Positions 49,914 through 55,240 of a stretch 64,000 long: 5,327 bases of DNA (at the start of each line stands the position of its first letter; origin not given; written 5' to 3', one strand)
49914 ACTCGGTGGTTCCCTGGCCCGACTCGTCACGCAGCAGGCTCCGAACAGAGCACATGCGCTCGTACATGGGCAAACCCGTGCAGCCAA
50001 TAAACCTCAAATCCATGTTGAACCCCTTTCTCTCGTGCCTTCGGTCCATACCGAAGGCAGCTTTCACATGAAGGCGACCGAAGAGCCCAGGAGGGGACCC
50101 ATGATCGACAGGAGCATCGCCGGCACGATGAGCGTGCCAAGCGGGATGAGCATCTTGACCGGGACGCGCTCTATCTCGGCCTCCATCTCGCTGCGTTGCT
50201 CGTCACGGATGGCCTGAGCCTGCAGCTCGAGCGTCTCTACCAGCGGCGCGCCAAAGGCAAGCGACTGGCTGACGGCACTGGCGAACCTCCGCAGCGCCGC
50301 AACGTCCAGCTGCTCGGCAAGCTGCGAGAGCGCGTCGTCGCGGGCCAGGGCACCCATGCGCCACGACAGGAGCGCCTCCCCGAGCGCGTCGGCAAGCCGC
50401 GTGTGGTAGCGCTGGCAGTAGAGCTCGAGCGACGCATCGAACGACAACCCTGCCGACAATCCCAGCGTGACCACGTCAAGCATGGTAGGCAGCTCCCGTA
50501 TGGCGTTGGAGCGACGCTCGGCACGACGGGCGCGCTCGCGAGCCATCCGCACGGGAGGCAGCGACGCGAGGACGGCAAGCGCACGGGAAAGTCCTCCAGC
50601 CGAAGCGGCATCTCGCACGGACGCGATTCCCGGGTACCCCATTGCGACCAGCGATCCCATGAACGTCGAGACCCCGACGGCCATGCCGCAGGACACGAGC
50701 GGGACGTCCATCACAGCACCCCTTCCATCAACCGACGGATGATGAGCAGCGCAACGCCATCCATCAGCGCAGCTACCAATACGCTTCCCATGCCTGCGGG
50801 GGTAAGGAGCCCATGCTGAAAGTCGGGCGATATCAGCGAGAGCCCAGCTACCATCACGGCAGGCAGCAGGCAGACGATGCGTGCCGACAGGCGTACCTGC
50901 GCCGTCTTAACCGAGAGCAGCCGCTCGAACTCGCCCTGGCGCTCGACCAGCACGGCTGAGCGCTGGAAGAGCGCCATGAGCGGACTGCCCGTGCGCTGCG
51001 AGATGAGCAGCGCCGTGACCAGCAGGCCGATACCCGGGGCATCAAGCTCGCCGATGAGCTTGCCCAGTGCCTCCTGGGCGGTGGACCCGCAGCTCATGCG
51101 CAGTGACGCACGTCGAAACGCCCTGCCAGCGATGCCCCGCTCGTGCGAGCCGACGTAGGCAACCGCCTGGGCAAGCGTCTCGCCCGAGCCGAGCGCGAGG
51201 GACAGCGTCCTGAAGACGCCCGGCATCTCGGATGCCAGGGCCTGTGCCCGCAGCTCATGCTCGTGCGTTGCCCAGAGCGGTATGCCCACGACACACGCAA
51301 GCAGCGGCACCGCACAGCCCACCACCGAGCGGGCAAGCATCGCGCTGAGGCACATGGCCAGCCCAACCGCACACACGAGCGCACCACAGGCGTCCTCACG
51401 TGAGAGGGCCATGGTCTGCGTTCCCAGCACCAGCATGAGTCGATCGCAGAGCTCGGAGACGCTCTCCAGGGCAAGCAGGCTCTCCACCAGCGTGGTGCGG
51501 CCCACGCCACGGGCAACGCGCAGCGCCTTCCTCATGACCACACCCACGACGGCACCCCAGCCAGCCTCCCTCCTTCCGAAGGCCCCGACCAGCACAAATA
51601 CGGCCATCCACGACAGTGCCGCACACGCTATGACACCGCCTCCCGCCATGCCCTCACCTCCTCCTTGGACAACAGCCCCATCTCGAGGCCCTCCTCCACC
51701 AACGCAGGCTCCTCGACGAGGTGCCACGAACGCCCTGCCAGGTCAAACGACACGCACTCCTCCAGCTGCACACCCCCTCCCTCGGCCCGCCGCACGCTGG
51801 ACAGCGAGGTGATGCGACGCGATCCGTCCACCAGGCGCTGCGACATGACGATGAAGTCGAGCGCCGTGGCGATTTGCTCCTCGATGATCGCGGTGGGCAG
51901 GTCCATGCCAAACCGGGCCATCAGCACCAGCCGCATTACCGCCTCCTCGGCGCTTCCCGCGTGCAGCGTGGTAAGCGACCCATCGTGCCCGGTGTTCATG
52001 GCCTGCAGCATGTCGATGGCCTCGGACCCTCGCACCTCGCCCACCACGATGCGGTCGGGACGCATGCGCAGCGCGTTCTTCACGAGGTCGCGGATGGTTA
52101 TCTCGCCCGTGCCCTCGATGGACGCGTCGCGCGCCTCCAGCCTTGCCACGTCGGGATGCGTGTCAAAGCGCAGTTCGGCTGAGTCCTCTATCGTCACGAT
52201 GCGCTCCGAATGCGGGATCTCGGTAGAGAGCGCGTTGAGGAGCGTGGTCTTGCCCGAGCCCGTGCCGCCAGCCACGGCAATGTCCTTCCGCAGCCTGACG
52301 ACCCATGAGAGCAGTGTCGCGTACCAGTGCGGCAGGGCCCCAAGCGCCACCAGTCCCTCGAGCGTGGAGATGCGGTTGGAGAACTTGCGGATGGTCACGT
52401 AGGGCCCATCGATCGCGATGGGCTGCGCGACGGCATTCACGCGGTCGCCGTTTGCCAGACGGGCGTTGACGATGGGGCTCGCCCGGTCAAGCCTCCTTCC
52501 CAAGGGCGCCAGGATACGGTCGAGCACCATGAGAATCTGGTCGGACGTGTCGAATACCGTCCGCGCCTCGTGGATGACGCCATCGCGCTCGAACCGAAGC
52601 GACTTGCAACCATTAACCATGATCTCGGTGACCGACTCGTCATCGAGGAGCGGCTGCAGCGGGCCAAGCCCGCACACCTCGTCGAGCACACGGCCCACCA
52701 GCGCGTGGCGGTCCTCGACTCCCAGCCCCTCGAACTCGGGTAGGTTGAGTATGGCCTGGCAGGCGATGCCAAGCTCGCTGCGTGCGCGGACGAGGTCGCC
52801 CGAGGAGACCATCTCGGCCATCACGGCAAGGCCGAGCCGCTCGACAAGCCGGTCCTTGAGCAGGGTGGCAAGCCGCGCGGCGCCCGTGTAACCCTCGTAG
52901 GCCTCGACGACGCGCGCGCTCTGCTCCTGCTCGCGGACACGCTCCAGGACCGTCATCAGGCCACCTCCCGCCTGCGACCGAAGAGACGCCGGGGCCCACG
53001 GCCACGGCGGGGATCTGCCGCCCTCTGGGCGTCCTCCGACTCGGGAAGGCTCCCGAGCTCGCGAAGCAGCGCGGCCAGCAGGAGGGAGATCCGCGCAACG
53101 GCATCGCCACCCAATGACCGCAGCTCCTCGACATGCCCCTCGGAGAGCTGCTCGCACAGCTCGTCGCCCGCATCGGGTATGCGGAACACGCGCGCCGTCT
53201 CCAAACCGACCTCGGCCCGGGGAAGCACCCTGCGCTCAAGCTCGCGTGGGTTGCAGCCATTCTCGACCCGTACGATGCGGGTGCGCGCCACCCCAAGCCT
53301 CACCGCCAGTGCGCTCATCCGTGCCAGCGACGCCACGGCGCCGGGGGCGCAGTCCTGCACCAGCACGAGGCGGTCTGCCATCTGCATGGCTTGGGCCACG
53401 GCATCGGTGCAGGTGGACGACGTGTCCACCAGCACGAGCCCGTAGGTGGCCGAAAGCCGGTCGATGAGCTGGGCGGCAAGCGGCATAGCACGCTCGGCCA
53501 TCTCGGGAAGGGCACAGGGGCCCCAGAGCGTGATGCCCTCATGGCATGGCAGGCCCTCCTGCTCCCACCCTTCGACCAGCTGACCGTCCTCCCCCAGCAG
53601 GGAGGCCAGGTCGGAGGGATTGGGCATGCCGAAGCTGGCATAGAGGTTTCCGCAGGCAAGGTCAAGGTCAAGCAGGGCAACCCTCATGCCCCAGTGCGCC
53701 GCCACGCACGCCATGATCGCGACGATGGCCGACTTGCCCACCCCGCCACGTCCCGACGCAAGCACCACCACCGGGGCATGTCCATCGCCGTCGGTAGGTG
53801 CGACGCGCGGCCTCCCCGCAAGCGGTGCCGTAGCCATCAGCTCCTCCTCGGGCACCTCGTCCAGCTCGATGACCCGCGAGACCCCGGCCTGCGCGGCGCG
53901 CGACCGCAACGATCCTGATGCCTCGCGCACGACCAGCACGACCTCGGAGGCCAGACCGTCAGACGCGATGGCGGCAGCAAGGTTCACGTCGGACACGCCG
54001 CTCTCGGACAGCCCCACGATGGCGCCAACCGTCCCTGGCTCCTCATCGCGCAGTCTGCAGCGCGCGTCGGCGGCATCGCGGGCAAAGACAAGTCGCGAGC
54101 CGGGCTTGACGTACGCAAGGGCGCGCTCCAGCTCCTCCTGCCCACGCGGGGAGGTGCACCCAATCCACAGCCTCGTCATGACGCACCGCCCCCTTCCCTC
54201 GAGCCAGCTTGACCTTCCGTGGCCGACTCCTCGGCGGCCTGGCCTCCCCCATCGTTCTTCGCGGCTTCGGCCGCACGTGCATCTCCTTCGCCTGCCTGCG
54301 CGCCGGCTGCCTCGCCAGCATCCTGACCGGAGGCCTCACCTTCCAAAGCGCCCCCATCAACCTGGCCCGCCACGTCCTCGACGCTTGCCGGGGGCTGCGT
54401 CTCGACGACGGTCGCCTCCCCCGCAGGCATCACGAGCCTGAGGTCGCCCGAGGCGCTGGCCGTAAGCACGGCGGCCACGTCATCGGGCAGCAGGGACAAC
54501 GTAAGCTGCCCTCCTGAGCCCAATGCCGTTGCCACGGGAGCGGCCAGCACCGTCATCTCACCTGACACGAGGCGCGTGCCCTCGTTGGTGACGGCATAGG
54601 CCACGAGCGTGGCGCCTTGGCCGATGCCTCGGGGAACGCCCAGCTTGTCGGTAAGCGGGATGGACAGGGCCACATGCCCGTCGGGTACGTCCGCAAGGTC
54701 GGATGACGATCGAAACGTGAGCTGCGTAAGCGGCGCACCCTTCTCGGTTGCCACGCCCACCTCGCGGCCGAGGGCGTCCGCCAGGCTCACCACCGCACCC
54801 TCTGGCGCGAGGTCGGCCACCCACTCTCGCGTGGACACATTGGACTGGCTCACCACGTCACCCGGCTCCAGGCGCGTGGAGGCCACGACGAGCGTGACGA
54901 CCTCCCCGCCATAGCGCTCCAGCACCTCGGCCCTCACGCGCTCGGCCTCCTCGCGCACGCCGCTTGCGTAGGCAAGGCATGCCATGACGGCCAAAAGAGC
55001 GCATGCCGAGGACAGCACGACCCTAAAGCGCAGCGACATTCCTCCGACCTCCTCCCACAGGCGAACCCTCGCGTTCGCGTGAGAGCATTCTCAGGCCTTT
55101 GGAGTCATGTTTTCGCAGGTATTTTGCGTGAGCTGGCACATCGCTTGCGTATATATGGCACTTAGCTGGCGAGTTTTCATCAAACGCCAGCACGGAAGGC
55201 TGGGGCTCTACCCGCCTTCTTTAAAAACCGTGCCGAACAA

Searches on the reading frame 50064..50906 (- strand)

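Call 14: search_protein_families(library=pfam, proteins=[window:50064-50906:-], max_evalue=0.0001)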
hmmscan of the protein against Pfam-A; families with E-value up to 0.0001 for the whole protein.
window:50064-50906:- (280 aa): 1 family
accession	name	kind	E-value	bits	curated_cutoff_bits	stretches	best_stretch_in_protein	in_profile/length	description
PF00482.28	T2SSF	-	5.3e-11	43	25.2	1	143-269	2-124/125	Type II secretion system (T2SS), protein F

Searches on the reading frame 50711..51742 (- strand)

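Call 14: search_protein_families(library=pfam, proteins=[window:50711-51742:-], max_evalue=0.0001)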
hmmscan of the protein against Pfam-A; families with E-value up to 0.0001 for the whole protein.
window:50711-51742:- (343 aa): 1 family
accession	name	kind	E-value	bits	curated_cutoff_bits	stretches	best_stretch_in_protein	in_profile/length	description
PF00482.28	T2SSF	-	3e-07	30.9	25.2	1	177-300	2-122/125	Type II secretion system (T2SS), protein F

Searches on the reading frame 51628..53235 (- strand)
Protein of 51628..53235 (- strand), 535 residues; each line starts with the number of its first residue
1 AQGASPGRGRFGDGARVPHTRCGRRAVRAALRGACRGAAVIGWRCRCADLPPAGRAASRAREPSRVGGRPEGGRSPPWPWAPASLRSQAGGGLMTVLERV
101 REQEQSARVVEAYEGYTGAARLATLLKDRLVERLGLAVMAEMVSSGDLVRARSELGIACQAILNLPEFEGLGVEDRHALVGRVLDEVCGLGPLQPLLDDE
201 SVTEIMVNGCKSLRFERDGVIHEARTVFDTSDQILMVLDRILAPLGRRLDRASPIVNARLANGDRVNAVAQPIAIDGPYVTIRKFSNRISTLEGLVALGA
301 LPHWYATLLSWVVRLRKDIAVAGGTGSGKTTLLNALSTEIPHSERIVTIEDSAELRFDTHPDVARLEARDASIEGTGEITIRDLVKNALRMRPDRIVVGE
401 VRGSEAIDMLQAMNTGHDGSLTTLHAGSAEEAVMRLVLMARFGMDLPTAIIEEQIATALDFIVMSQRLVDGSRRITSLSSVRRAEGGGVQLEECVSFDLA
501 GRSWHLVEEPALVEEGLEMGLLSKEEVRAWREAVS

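Call 14: search_protein_families(library=pfam, proteins=[window:51628-53235:-], max_evalue=0.0001)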
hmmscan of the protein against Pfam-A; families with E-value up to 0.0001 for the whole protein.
window:51628-53235:- (535 aa): 1 family
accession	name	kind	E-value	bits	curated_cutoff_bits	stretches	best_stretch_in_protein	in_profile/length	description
PF00437.27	T2SSE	-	7.2e-55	186.6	24.9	1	189-470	4-279/370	Type II/IV secretion system protein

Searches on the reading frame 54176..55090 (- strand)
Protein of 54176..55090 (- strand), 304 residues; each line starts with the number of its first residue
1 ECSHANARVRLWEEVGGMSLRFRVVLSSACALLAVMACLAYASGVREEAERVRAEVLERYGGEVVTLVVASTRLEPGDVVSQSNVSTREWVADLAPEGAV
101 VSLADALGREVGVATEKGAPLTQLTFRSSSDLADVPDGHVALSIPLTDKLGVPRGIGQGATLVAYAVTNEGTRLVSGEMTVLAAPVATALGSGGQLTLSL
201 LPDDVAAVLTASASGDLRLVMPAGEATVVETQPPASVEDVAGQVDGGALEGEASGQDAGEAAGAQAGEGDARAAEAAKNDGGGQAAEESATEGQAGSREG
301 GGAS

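Call 14: search_protein_families(library=pfam, proteins=[window:54176-55090:-], max_evalue=0.0001)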
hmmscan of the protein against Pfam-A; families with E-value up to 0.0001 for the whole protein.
window:54176-55090:- (304 aa): 1 family
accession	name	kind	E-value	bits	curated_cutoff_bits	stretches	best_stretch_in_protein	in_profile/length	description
PF08666.17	SAF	-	1.2e-07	32.6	21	1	66-123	2-59/63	SAF domain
